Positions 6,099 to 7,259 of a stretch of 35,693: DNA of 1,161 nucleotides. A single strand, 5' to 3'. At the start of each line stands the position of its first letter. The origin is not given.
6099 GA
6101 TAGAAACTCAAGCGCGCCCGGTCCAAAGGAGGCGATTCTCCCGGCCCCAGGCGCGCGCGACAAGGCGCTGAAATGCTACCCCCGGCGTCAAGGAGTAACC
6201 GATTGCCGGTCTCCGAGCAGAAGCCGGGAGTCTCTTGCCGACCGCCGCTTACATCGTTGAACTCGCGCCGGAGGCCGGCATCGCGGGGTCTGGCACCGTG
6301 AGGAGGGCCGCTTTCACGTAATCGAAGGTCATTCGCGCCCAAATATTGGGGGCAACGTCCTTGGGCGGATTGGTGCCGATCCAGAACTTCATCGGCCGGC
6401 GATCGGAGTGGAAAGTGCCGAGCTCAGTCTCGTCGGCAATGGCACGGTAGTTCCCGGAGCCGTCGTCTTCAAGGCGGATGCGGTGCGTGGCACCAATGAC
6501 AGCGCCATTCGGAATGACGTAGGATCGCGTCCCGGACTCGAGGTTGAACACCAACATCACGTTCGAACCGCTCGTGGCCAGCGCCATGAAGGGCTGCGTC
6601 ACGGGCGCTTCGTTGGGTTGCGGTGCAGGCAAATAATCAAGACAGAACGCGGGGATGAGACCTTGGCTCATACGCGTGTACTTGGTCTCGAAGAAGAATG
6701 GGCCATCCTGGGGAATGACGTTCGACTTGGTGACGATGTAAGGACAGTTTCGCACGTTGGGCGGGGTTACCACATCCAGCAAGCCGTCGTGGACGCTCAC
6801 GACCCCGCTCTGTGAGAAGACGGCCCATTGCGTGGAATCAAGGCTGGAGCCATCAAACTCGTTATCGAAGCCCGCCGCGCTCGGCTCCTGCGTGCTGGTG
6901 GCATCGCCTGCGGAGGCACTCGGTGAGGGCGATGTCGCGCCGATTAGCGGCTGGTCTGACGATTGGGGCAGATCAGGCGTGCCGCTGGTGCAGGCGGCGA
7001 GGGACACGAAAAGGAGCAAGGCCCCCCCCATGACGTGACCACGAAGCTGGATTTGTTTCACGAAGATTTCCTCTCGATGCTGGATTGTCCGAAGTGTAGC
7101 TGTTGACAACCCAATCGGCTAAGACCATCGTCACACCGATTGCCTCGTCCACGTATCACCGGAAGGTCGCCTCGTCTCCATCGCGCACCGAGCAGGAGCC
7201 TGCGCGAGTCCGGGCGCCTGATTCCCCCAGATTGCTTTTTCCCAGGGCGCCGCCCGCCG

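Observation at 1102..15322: Divergent envelope-glycan locus pairing a lipid-carrier sugar-activation module with four GT-C-like membrane proteins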

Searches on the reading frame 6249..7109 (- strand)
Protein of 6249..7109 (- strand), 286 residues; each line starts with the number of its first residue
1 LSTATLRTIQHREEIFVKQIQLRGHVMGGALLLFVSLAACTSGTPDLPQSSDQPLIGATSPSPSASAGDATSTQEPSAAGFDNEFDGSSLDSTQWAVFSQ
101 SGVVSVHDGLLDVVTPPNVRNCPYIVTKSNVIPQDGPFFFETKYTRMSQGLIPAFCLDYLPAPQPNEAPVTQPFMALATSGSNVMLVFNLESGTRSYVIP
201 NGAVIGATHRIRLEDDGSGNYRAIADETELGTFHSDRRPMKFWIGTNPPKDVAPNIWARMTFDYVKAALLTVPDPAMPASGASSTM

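Call 3: search_protein_families(library=pfam, proteins=[window:6249-7109:-], max_evalue=0.01)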
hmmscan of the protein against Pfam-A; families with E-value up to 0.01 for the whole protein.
window:6249-7109:- (286 aa): 0 families

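Call 4: search_protein_families(library=ncbifam, proteins=[window:6249-7109:-], max_evalue=0.01)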
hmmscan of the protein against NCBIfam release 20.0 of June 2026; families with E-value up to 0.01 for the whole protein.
window:6249-7109:- (286 aa): 0 families

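Call 21: find_homologous_proteins(query=window:6249-7109:-)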
Query window:6249-7109:- (286 aa): 4 proteins with E <= 0.001 among 2474 candidates.
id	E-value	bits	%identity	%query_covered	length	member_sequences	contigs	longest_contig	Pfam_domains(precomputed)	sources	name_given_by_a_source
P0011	5.3e-178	608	100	94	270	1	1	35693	-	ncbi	ncbi:MAG TPA: hypothetical protein V6D47_06085 [Oscillatoriaceae cyanobacterium]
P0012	3.6e-104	366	64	86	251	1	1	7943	-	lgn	-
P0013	4.9e-63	231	44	90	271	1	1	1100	-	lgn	-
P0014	1.1e-47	181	41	66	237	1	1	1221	-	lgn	-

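Call 22: find_encoding_contigs(protein=P0012, flank=10000, max_places=2)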
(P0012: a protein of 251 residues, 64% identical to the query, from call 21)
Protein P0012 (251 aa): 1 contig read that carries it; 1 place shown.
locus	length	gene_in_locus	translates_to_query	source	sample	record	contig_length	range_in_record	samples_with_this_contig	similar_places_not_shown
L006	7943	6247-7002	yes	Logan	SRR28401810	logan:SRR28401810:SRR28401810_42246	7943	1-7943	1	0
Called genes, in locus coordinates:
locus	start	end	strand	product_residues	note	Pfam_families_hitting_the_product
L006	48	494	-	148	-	PF00903:Glyoxalase, PF13468:Glyoxalase_3, PF13669:Glyoxalase_4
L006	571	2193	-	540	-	PF13231:PMT_2 (weak)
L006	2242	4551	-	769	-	PF09586:YfhO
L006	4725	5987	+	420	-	PF01757:Acyl_transf_3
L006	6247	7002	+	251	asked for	-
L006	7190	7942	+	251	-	?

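Call 37: search_protein_families(library=pfam, proteins=[window:6249-6950:-], max_evalue=10)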
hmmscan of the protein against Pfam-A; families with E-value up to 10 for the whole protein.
window:6249-6950:- (233 aa): 0 families

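Call 47: predict_structure(alignment_id=A2)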
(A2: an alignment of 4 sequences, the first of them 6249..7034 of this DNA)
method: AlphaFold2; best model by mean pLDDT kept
length: 261 residues; sequences in the alignment: 4
mean_pLDDT: 63.8   pTM: 0.61
mean pLDDT of the five models: 63.8, 62.9, 62.6, 62.3, 56.0
residues with pLDDT >= 90: 60; 70-90: 68; 50-70: 35; < 50: 98
segments of 3 or more residues with pLDDT < 50: 1-76, 224-228, 248-261
pLDDT, mean of each block of 10 residues (from residue 1): 38 32 29 30 27 32 39 45 65 52 78 91 80 72 78 83 94 91 93 95 95 84 51 76 71 41 37
secondary structure, 60 per line:
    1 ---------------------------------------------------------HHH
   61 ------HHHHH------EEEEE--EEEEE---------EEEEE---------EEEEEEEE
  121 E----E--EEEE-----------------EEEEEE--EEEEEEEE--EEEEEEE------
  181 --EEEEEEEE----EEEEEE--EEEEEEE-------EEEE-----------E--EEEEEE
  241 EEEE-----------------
elements in order: H67-71 E78-82 E85-89 E99-103 E113-121 E129-132 E150-155 E158-165 E168-174 E183-190 E195-200 E203-209 E217-220 E235-244

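Call 50: fold_search(model_id=the predicted structure, library=pdb)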
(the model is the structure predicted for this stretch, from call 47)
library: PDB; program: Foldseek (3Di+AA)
matches with E <= 10: 1420; with E <= 0.001: 456
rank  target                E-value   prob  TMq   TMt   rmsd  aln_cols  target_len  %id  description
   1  7w13_A                6.3e-07  1.00  0.40  0.48   6.3       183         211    9  Complex structure of alginate lyase PyAly with M8 (released 2022-08-17)
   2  1vav_A                1.0e-06  1.00  0.34  0.39   8.3       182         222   14  Crystal structure of alginate lyase PA1167 from Pseudomonas aeruginosa at 2.0 A resolution (released 2004-05-25)
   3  3pos_B                1.5e-06  1.00  0.32  0.32   7.6       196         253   10  Crystal structure of the globular domain of human calreticulin (released 2011-03-09)
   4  3pow                  1.7e-06  1.00  0.31  0.32   8.0       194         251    9  Crystal structure of the globular domain of human calreticulin (released 2011-03-09)
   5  2h0b_A                2.1e-06  1.00  0.33  0.44   6.6       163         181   13  Crystal Structure of the second LNS/LG domain from Neurexin 1 alpha (released 2006-06-20)
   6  3r4u_A                2.4e-06  1.00  0.34  0.22  10.1       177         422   10  Cell entry of botulinum neurotoxin type C is dependent upon interaction with two ganglioside molecules (released 2011-06-08)
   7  8r43_A                2.5e-06  1.00  0.39  0.44   8.2       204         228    8  Crystal structure of Paradendryphiella salina PL7C alginate lyase mutant H110N in complex with tri-mannuronic acid (released 2024-01-17)
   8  8jsd                  2.7e-06  1.00  0.34  0.34   8.1       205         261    9  Alginate lyase mutant-D180G (released 2024-06-26)
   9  7w18_A                3.0e-06  1.00  0.39  0.47   6.4       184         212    9  Complex structure of alginate lyase PyAly with M5 (released 2022-08-17)
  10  3pos_C                3.1e-06  1.00  0.31  0.32   7.8       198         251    9  Crystal structure of the globular domain of human calreticulin (released 2011-03-09)
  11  8jt4                  3.3e-06  1.00  0.35  0.35   8.0       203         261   10  Substrate -binding mode guided protein design of alginate lyase FlAlyA for altered end-product distribution (released 2024-06-26)
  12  6gkt_F                3.5e-06  1.00  0.32  0.54   5.8       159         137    9  X-ray structure of a non-autocrystallizing galectin-10 variant, Gal10-Tyr69Glu (released 2019-06-05)
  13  8bzk                  3.7e-06  1.00  0.38  0.43   7.9       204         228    7  Crystal structure of Paradendryphiella salina PL7C alginate lyase with sulphate bound in the active site (released 2023-12-27)
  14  3n7m                  3.7e-06  1.00  0.33  0.22   9.8       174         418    9  Crystal structure of W1252A mutant of HCR D/C VPI 5995 (released 2010-09-08)
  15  3zpy_B                3.7e-06  1.00  0.33  0.34   8.8       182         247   12  Crystal structure of the marine PL7 alginate lyase AlyA1 from Zobellia galactanivorans (released 2013-06-26)
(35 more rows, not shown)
